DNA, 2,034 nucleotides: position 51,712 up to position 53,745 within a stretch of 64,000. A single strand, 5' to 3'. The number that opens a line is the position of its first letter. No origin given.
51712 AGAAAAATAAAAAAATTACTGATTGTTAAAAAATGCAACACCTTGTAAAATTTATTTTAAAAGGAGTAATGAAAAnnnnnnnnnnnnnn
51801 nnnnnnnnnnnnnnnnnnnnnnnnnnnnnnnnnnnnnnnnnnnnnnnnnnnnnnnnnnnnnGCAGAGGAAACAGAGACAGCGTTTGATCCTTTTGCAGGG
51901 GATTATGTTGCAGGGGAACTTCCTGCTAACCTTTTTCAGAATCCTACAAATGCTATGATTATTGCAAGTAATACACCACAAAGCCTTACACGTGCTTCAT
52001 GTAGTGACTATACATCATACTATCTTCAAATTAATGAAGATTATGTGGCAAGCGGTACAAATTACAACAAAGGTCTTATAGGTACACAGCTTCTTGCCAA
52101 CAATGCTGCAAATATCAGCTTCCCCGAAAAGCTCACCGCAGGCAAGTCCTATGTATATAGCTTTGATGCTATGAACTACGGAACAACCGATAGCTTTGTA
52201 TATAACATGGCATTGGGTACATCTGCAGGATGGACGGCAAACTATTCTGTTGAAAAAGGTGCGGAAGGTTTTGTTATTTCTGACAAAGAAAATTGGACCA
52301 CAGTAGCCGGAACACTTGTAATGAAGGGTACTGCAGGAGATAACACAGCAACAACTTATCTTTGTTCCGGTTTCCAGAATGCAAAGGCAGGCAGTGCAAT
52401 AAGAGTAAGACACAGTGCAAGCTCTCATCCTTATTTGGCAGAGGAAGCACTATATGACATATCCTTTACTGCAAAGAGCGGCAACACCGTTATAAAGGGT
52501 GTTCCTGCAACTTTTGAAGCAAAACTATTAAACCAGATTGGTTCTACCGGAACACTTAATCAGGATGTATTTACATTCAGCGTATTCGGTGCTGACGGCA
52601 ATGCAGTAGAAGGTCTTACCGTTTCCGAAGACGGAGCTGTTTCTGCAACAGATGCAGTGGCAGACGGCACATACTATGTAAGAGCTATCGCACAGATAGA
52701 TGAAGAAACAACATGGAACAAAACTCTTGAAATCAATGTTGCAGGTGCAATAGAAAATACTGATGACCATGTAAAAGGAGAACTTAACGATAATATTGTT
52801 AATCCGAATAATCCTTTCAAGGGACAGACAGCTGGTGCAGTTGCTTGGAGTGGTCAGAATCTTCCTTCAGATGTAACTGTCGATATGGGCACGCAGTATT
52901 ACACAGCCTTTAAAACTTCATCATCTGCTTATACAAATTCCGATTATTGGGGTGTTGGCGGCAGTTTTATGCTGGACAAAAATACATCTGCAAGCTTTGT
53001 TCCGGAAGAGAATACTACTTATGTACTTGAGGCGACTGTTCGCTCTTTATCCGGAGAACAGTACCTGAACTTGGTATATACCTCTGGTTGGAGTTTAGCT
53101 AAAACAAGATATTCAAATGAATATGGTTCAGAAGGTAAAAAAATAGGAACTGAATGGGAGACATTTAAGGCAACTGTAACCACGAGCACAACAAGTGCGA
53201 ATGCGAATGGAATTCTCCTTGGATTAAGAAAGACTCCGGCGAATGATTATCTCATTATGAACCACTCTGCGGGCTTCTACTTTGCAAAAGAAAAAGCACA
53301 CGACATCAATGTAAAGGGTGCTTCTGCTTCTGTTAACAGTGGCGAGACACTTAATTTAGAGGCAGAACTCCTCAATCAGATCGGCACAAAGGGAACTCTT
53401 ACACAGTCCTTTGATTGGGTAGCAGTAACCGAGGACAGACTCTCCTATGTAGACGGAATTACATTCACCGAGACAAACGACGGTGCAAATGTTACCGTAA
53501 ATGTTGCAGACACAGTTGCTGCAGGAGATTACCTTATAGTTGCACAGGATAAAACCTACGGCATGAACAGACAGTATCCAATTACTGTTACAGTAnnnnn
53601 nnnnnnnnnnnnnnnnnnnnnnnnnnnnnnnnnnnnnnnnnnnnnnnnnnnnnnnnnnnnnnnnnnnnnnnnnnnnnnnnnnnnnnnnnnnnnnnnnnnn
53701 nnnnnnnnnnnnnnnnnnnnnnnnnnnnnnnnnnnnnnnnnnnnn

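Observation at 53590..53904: Unassigned ~100-aa C-terminal module shared by the three proteins that lack SLH (A, E, F): candidate docking or retention module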

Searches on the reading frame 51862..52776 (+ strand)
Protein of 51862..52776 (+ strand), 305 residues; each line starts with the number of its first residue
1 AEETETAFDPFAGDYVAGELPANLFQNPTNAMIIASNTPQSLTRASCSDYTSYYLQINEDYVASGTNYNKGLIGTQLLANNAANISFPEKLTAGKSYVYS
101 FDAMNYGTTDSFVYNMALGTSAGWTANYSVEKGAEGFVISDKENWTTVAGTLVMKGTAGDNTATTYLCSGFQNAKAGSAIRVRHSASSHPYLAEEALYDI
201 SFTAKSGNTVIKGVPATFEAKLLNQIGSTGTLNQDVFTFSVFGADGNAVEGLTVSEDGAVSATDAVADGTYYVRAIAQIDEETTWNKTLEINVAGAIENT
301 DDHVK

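Call 63: search_protein_families(library=pfam, proteins=[window:51862-52776:+], max_evalue=0.5)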
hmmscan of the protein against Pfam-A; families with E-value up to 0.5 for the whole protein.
seq(305 aa): 1 family
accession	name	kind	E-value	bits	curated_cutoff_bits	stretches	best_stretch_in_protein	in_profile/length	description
PF22271.1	DUF6955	-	0.089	13.4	27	0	209-238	59-88/91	Family of unknown function (DUF6955)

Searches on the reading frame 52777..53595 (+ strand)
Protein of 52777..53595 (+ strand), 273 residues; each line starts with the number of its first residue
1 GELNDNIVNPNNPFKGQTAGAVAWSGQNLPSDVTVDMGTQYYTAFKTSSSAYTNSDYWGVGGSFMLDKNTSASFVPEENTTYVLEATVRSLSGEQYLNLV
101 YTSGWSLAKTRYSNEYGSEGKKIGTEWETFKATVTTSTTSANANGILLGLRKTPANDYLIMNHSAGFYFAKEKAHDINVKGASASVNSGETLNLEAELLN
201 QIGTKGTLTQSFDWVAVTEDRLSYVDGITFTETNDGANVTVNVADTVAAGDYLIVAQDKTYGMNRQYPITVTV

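Call 63: search_protein_families(library=pfam, proteins=[window:52777-53595:+], max_evalue=0.5)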
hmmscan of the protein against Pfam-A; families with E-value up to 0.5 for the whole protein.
seq(273 aa): 0 families
